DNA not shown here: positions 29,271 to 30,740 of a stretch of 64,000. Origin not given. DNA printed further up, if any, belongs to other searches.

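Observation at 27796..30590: PlcP-like phosphoesterase, BtaB-like methyltransferase and BtaA-like (DUF3419) operon: candidate betaine-lipid (DGTS) remodelling cassette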

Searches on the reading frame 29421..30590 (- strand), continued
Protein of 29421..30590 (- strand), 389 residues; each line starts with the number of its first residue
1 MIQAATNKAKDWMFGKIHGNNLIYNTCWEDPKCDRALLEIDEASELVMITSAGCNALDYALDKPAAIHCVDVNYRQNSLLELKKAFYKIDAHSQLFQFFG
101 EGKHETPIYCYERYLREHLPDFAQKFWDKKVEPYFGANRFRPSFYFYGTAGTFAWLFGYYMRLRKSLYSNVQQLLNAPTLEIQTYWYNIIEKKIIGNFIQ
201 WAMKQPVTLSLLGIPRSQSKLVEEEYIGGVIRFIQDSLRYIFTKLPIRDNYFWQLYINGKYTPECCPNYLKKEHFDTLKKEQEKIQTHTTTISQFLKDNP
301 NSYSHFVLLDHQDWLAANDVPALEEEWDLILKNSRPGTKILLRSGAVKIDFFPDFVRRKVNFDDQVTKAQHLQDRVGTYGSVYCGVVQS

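Call 30: get_annotated_region(hit=H1, flank=6000)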
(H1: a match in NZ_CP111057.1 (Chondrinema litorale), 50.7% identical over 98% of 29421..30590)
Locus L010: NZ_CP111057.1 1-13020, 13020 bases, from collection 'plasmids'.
description: Chondrinema litorale strain WSW3-B12 plasmid unnamed15, complete sequence
organism: Chondrinema litorale (NCBI taxid 2994555)
taxonomy: Bacteria; Bacteroidota; Cytophagia; Cytophagales; Flammeovirgaceae; Chondrinema; Chondrinema litorale
host: -; source: Seaweed,red alga; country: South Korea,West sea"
typing (MOB-suite, as given by PLSDB): non-mobilizable
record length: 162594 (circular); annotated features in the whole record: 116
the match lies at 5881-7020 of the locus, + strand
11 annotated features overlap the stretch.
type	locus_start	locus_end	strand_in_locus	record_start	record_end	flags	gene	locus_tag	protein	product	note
CDS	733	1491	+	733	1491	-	-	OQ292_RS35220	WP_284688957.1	ParA family protein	-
CDS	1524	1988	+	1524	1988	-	-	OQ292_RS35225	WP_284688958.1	hypothetical protein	-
CDS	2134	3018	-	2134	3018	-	-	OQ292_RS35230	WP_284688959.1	Nif3-like dinuclear metal center hexameric protein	-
CDS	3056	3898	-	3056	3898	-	-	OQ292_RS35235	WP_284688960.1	sterol desaturase family protein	GO:0006629 - lipid metabolic process [Evidence IEA]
CDS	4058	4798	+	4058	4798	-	-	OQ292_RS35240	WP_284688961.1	DUF3667 domain-containing protein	-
CDS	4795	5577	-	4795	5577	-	-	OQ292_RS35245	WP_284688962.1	M48 family metalloprotease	GO:0006508 - proteolysis [Evidence IEA]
CDS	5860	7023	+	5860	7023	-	-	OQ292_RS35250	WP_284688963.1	BtaA family protein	-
CDS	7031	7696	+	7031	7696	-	-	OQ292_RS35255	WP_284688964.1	class I SAM-dependent methyltransferase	-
CDS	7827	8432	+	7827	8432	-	-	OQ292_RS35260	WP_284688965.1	hypothetical protein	-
CDS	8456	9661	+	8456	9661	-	-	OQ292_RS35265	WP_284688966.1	porin family protein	-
CDS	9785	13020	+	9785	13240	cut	porU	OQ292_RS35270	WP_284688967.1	type IX secretion system sortase PorU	GO:0006508 - proteolysis [Evidence IEA]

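Call 37: get_annotated_region(hit=H6, flank=3000)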
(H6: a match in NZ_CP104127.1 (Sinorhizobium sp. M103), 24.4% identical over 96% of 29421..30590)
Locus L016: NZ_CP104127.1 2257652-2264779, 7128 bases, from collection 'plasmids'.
description: Sinorhizobium sp. M103 plasmid pM103a, complete sequence
organism: Sinorhizobium sp. M103 (NCBI taxid 2976821)
taxonomy: Bacteria; Pseudomonadota; Alphaproteobacteria; Hyphomicrobiales; Rhizobiaceae; Sinorhizobium; Sinorhizobium sp. M103
host: -; source: Phaseolus vulgaris,cell culture,Phaseolus vulgaris nodule,nodule from plant grown in inoculum free soil; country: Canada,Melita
typing (MOB-suite, as given by PLSDB): non-mobilizable
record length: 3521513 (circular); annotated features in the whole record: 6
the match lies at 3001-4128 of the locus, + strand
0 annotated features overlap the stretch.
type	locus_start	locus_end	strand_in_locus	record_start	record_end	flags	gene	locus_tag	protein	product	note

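Call 49: find_related_loci(query=window:29421-30590:-, collection=genome_contigs, flank=6000)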
Query window:29421-30590:- (389 aa) in genome_contigs; peptide patterns used: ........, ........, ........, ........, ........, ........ (x = any residue, [..] = any of these).
169 stretches matched a pattern; 9 encode a relative of the query (tblastn E <= 1e-3); 9 distinct loci.
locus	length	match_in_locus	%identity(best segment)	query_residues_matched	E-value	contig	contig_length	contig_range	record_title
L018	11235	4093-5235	55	7-388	2e-149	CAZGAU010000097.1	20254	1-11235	MAG TPA_asm: uncultured Saprospiraceae bacterium isolate SRP329715_co2_352 genome assembly, contig: NODE_5235_length_202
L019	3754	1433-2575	53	7-388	1e-147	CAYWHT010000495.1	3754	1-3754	MAG TPA_asm: uncultured Saprospiraceae bacterium isolate binchicken_co15_111 genome assembly, contig: NODE_26898_length_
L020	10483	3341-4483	52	7-388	7e-141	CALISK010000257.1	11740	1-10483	MAG: uncultured Tenacibaculum sp. isolate R3_Bin_METABAT__240_sub_1 genome assembly, contig: c_000003267953, whole genom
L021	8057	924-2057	52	10-388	1e-139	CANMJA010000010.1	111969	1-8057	uncultured Tenacibaculum sp. isolate 4-619-3Z.fasta genome assembly, contig: NODE_10, whole genome shotgun sequence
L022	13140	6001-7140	51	9-388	2e-134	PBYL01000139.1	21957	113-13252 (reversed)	MAG: Thalassovita sp. isolate NP30 MHASMcontig_931199, whole genome shotgun sequence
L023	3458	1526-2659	53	10-388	1e-137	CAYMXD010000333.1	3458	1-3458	MAG TPA_asm: uncultured Mesohalobacter sp. isolate SRP319275_co2_124 genome assembly, contig: NODE_35511_length_3458_cov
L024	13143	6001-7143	53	7-388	2e-131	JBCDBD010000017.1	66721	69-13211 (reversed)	MAG: Bacteroidota bacterium isolate P01_F01_bin.75 k141_1903753_length_66721_cov_16.3106, whole genome shotgun sequence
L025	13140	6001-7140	53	7-388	5e-142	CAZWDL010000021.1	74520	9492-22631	MAG TPA_asm: uncultured Saprospiraceae bacterium isolate SRP141376_co3_88 genome assembly, contig: NODE_760_length_74520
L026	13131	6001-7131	52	7-388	5e-139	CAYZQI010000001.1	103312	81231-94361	MAG TPA_asm: uncultured Cytophagaceae bacterium isolate SRP141376_co5_355 genome assembly, contig: NODE_363_length_10331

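Call 53: search_protein_families(library=pfam, proteins=[L026:7235-7903:+, L024:7297-8343:-, L024:4660-5817:-, L024:8556-10283:+, L023:275-1357:-, L026:7992-8858:-, L010:7827-8432:+], max_evalue=0.001)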
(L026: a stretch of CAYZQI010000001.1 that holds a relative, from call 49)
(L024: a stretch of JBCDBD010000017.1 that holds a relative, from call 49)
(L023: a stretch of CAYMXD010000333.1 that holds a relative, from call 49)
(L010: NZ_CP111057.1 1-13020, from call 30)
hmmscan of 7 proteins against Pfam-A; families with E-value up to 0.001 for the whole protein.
L026:7235-7903:+ (222 aa): 4 families
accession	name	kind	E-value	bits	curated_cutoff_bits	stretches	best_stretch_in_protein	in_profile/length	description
PF00005.33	ABC_tran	-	3.5e-33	115.5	25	1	24-170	1-136/137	ABC transporter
PF02463.25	SMC_N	-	8.5e-06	25.8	40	1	35-215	25-211/220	RecF/RecN/SMC N terminal domain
PF13304.12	AAA_21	-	0.00014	22.5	27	0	39-57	4-22/304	AAA domain, putative AbiEii toxin, Type IV TA system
PF13555.12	AAA_29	-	0.00093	19.3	27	0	27-51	15-39/61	P-loop containing region of AAA domain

L024:7297-8343:- (348 aa): 1 family
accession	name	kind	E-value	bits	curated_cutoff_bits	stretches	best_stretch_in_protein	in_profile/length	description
PF19578.4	DUF6090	-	3.8e-05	24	23.5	1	28-79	1-52/182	Family of unknown function (DUF6090)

L024:4660-5817:- (385 aa): 0 families

L024:8556-10283:+ (575 aa): 2 families
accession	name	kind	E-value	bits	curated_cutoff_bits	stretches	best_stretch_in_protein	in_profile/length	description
PF00239.26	Resolvase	-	1.1e-30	107.1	23.3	1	3-154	1-143/145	Resolvase, N terminal domain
PF07508.19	Recombinase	-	4e-18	66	21.1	1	176-269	1-101/102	Recombinase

L023:275-1357:- (360 aa): 0 families

L026:7992-8858:- (288 aa): 4 families
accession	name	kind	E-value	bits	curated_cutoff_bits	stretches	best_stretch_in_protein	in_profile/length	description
PF04542.20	Sigma70_r2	-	1.4e-18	66.9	24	1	56-123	3-70/71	Sigma-70 region 2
PF04545.22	Sigma70_r4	-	8.5e-18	64.1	24.1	1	223-275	1-49/50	Sigma-70, region 4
PF00140.25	Sigma70_r1_2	-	1.6e-15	57.2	22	1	17-48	2-33/34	Sigma-70 factor, region 1.2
PF04539.22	Sigma70_r3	-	2.9e-15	56.6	25.3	1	135-205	3-73/78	Sigma-70 region 3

L010:7827-8432:+ (201 aa): 0 families

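Call 54: find_encoding_contigs(protein=P0005, flank=5000, max_places=1)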
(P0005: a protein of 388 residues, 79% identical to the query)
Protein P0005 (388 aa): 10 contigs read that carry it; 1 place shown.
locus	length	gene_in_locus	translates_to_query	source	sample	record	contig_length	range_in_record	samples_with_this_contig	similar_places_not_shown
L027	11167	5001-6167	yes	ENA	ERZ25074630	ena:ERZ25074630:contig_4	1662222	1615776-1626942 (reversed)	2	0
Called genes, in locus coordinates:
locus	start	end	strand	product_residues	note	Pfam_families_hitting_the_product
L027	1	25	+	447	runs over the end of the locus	PF01979:Amidohydro_1, PF12890:DHOase (weak), PF07969:Amidohydro_3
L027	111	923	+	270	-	PF00905:Transpeptidase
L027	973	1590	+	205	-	PF02581:TMP-TENI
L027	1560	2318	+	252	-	PF08543:Phos_pyr_kin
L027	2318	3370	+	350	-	PF12713:DUF3806, PF02581:TMP-TENI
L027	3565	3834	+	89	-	-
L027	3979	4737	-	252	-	-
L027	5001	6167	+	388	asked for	PF11899:DUF3419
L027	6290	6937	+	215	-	PF01209:Ubie_methyltran, PF13489:Methyltransf_23, PF01135:PCMT (weak), PF05175:MTS (weak), PF13847:Methyltransf_31, PF13649:Methyltransf_25, PF08241:Methyltransf_11, PF08242:Methyltransf_12, +1 more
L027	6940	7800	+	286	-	PF00149:Metallophos, PF12850:Metallophos_2 (faint)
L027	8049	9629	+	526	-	-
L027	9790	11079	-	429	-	PF00202:Aminotran_3, PF00155:Aminotran_1_2 (weak)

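Call 55: find_encoding_contigs(protein=P0011, flank=5000, max_places=1)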
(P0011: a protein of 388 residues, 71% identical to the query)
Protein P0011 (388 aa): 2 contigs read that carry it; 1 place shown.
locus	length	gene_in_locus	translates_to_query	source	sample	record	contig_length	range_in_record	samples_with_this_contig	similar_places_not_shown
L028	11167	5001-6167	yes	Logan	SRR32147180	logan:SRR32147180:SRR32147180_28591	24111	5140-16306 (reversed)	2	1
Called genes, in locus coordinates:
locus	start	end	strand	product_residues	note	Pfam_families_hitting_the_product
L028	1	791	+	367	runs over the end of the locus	PF04231:Endonuclease_1, PF18962:Por_Secre_tail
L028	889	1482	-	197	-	PF13505:OMP_b-brl, PF13568:OMP_b-brl_2 (weak)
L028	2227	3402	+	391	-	-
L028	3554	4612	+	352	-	PF01791:DeoC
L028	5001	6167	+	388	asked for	PF11899:DUF3419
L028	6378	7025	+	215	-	PF01209:Ubie_methyltran, PF13489:Methyltransf_23, PF01135:PCMT, PF05175:MTS (weak), PF13847:Methyltransf_31, PF13649:Methyltransf_25, PF08241:Methyltransf_11, PF08242:Methyltransf_12, +1 more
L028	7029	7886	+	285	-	PF00149:Metallophos, PF12850:Metallophos_2 (faint)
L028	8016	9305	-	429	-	PF00202:Aminotran_3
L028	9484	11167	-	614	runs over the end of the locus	PF03150:CCP_MauG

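Call 56: find_encoding_contigs(protein=P0010, flank=5000, max_places=1)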
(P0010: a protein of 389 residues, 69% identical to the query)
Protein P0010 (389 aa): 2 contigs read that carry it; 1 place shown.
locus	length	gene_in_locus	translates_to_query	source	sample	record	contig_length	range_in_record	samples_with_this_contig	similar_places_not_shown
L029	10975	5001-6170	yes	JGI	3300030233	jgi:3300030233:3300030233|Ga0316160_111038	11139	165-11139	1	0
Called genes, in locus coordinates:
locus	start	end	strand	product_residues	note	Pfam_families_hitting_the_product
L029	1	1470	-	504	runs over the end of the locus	PF25917:BSH_RND (faint), PF25919:BSH_CusB (faint), PF25967:RND-MFP_C, PF25975:CzcB_C, PF25989:YknX_C (weak)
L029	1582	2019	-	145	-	-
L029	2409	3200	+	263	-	PF15418:DUF4625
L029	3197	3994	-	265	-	PF02535:Zip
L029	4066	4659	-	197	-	-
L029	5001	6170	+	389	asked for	PF11899:DUF3419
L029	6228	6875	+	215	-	PF01209:Ubie_methyltran, PF13489:Methyltransf_23, PF01135:PCMT (weak), PF05175:MTS (weak), PF13847:Methyltransf_31, PF13649:Methyltransf_25, PF08241:Methyltransf_11, PF08242:Methyltransf_12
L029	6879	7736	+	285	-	PF00149:Metallophos, PF12850:Metallophos_2 (faint)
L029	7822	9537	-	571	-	PF00916:Sulfate_transp, PF16983:MFS_MOT1 (weak), PF01740:STAS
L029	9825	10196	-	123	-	-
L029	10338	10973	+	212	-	?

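Call 57: find_encoding_contigs(protein=P0015, flank=5000, max_places=1)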
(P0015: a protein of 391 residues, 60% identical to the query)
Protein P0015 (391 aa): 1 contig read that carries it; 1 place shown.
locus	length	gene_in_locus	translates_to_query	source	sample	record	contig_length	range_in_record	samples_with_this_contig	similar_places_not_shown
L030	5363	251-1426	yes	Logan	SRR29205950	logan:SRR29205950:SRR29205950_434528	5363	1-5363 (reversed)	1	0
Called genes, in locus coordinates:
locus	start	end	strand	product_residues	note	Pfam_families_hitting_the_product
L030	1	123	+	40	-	?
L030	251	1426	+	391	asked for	PF11899:DUF3419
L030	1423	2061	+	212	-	PF01209:Ubie_methyltran, PF13489:Methyltransf_23, PF05175:MTS, PF13847:Methyltransf_31, PF08241:Methyltransf_11, PF08242:Methyltransf_12, PF13649:Methyltransf_25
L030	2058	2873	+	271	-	PF00149:Metallophos, PF12850:Metallophos_2 (weak)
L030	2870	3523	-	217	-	PF00730:HhH-GPD, PF00633:HHH (weak)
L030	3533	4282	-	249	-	PF02872:5_nucleotid_C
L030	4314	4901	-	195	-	PF25589:DUF7935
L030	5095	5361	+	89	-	?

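Call 73: search_solved_structures(query=window:29421-30590:-, max_evalue=1)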
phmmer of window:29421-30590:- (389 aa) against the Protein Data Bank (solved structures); distinct sequences matched with E-value up to 1: 0.

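Call 75: search_protein_families(library=ncbifam, proteins=[L009:5124-5831:+, L016:2896-4146:+], max_evalue=0.00001)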
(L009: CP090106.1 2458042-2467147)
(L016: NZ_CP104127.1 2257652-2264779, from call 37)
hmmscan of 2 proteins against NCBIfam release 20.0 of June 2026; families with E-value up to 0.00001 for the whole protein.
L009:5124-5831:+ (235 aa): 28 families (the best 25 are shown)
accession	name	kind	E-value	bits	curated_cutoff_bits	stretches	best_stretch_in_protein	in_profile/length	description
NF043040.1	corrin_prot_MT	hypoth_equivalog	2.6e-19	69.5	180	1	20-176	14-166/216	corrinoid protein-associated methyltransferase CpaM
NF001244.0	PRK00216.1-5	equivalog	2.6e-15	56.4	216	1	37-175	37-172/236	bifunctional demethylmenaquinone methyltransferase/2-methoxy-6-polyprenyl-1,4-benzoquinol methylase UbiE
TIGR01934.1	MenG_MenH_UbiE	subfamily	3.7e-15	55.8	158.35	1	37-163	28-150/223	ubiquinone/menaquinone biosynthesis methyltransferase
NF047649.1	MTase_UXPK_star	exception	2.4e-14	53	460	1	48-157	77-184/283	methyltransferase/UXPK-star double selenoprotein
NF045667.1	MTase_DVU1556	equivalog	4.6e-14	52.4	155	1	41-161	15-126/213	DVU_1556 family methyltransferase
NF041537.1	ArsM_AhpD_UU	exception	4.7e-13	48.6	510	1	48-174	76-200/345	arsenite methyltransferase/AhpD domain selenoprotein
TIGR02752.1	MenG_heptapren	equivalog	2e-12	47.1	419.85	1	33-171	30-164/231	demethylmenaquinone methyltransferase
NF001243.0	PRK00216.1-4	equivalog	3.9e-12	46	235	1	33-161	32-158/237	demethylmenaquinone methyltransferase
NF041536.1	ArsM_DUF2284_UU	exception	4.2e-12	45.2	575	1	48-159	76-185/459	arsenite methyltransferase/DUF2284 domain selenoprotein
NF001241.0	PRK00216.1-2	equivalog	1.1e-11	44.8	327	1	32-161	30-154/231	demethylmenaquinone methyltransferase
TIGR02072.1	BioC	equivalog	1.4e-11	44.7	184.95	1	48-160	34-138/244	malonyl-ACP O-methyltransferase BioC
NF001242.0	PRK00216.1-3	equivalog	3.2e-10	39.8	351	1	37-160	57-181/258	bifunctional demethylmenaquinone methyltransferase/2-methoxy-6-polyprenyl-1,4-benzoquinol methylase UbiE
NF045882.1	PLipidMtase_Leg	equivalog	1.3e-09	38.1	390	1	33-152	25-141/207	phospholipid N-methyltransferase PmtA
NF001453.0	PRK00312.1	equivalog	1.5e-09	37.7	188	1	41-152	73-173/217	protein-L-isoaspartate(D-aspartate) O-methyltransferase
NF052510.1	methyltran_MpqE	exception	8.2e-09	35.2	335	1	41-159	39-156/234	methyl-plastoquinone biosynthesis methyltransferase MpqE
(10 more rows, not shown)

L016:2896-4146:+ (416 aa): 0 families

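Call 89: predict_structure(alignment_id=A2)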
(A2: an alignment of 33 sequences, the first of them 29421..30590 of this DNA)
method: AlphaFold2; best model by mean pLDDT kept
length: 389 residues; sequences in the alignment: 33
mean_pLDDT: 90.4   pTM: 0.90
mean pLDDT of the five models: 90.4, 89.4, 89.3, 88.9, 85.8
residues with pLDDT >= 90: 241; 70-90: 142; 50-70: 6; < 50: 0
segments of 3 or more residues with pLDDT < 50: none
pLDDT, mean of each block of 10 residues (from residue 1): 80 76 78 93 96 90 98 93 98 97 96 98 96 88 88 90 93 93 95 87 84 76 74 88 86 91 92 97 97 97 94 89 97 97 87 94 88 83 93
secondary structure, 60 per line:
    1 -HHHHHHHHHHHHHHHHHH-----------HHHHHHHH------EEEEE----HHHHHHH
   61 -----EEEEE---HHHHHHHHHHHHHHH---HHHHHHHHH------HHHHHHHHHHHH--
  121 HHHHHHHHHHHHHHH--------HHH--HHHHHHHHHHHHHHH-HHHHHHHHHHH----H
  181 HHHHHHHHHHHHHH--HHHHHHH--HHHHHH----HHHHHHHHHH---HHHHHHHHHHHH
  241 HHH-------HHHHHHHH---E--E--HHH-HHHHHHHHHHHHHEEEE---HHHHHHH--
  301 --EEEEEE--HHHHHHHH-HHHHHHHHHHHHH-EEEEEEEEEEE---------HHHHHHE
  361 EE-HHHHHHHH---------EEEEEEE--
elements in order: H2-19 H31-38 E45-49 H54-60 E66-70 H74-88 H92-100 H107-118 H121-135 H149-163 H165-175 H180-194 H197-203 H206-211 H216-225 H229-243 H251-258 H272-284 E285-288 H292-298 E303-308 H311-318 H320-332 E334-344 H354-359 E360-362 H364-371 E381-387
